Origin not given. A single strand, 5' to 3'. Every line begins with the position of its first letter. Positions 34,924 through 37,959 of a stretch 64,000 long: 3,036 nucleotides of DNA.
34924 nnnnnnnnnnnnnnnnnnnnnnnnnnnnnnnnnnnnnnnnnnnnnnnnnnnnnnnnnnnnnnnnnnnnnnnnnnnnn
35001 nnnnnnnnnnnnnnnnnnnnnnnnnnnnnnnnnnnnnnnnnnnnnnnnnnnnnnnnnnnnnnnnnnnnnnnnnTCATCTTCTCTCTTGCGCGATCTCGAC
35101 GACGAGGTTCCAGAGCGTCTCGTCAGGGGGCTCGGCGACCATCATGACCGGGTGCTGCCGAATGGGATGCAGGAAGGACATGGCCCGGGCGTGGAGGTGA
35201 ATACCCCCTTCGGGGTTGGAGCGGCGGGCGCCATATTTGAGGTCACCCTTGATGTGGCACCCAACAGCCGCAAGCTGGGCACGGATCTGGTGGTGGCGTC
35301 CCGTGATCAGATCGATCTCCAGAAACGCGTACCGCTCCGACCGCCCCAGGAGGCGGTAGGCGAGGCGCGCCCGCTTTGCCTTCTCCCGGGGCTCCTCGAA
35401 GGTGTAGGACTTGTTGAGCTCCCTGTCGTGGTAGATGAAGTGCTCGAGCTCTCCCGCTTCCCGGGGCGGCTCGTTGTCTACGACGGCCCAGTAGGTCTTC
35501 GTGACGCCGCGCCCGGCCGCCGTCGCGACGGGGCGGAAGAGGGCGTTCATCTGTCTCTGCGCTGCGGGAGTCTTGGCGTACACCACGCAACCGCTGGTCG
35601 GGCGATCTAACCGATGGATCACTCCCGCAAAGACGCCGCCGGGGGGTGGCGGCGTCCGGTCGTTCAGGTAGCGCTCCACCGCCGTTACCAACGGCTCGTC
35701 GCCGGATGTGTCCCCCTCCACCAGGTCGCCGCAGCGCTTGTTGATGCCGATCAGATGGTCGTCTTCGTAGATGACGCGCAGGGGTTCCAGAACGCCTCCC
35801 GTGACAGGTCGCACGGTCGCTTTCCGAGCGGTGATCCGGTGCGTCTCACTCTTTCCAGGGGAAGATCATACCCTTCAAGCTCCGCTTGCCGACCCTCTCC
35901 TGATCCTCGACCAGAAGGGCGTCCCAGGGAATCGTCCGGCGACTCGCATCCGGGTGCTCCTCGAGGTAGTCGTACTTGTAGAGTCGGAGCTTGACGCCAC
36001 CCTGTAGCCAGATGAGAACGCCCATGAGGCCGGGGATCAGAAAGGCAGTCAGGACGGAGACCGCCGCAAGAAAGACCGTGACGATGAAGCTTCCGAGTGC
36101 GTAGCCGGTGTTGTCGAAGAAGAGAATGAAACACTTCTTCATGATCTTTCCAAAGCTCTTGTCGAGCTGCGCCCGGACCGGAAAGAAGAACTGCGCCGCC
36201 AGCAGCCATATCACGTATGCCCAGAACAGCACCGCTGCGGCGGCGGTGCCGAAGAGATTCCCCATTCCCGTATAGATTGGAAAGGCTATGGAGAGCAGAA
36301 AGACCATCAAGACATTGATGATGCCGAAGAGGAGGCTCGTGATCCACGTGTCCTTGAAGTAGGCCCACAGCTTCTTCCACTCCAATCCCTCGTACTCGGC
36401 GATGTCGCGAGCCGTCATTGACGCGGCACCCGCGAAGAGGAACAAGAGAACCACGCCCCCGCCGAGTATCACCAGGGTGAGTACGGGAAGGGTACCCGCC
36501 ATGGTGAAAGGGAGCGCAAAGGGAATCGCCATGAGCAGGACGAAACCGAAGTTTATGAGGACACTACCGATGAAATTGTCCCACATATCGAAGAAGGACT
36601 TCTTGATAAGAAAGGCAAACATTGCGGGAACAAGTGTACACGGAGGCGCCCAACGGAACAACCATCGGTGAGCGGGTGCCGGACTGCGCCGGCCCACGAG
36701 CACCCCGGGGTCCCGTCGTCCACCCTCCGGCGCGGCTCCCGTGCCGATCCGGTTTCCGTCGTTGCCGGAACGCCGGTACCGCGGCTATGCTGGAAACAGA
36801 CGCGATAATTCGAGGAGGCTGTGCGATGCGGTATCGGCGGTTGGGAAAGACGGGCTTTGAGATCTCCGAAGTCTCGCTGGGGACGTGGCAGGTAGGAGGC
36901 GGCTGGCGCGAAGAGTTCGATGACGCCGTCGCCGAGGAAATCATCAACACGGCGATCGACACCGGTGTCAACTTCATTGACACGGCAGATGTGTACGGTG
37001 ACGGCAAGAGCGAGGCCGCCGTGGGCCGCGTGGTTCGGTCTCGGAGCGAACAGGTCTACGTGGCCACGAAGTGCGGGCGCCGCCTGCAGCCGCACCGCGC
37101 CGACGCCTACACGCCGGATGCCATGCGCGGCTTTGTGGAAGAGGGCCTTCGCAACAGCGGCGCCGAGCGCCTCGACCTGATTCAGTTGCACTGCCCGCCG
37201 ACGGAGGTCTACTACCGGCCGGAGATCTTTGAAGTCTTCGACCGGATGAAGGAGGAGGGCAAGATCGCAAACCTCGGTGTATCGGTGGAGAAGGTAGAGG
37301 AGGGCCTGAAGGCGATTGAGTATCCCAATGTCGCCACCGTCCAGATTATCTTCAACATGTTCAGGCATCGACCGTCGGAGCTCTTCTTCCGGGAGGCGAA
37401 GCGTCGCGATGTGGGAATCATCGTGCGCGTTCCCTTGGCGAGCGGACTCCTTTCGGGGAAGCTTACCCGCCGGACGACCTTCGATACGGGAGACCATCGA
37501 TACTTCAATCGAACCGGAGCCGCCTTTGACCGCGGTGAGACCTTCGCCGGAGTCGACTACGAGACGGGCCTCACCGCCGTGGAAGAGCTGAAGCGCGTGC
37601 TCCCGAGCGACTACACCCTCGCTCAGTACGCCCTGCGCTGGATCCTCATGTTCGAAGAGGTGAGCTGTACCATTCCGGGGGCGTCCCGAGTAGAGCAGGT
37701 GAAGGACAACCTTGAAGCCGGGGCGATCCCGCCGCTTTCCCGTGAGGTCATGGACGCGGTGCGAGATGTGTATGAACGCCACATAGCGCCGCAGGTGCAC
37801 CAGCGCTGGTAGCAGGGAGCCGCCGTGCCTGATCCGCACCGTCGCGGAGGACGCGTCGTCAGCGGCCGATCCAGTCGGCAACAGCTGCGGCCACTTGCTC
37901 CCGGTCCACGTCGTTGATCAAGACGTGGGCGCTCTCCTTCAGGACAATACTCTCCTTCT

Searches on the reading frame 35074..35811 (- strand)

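Call 38: search_protein_families(library=pfam, proteins=[window:35074-35811:-], max_evalue=0.0001)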
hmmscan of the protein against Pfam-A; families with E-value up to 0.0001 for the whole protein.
window:35074-35811:- (245 aa): 1 family
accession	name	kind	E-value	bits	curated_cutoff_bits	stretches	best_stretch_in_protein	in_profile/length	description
PF00849.27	PseudoU_synth_2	-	4.2e-29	102.2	26.8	1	19-182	1-152/152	RNA pseudouridylate synthase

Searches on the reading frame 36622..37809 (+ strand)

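Call 38: search_protein_families(library=pfam, proteins=[window:36622-37809:+], max_evalue=0.0001)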
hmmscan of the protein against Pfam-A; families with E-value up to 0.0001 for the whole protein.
window:36622-37809:+ (396 aa): 1 family
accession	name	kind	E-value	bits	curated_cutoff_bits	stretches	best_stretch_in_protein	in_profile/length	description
PF00248.27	Aldo_ket_red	-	6.7e-61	206.3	24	1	84-384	2-290/291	Aldo/keto reductase family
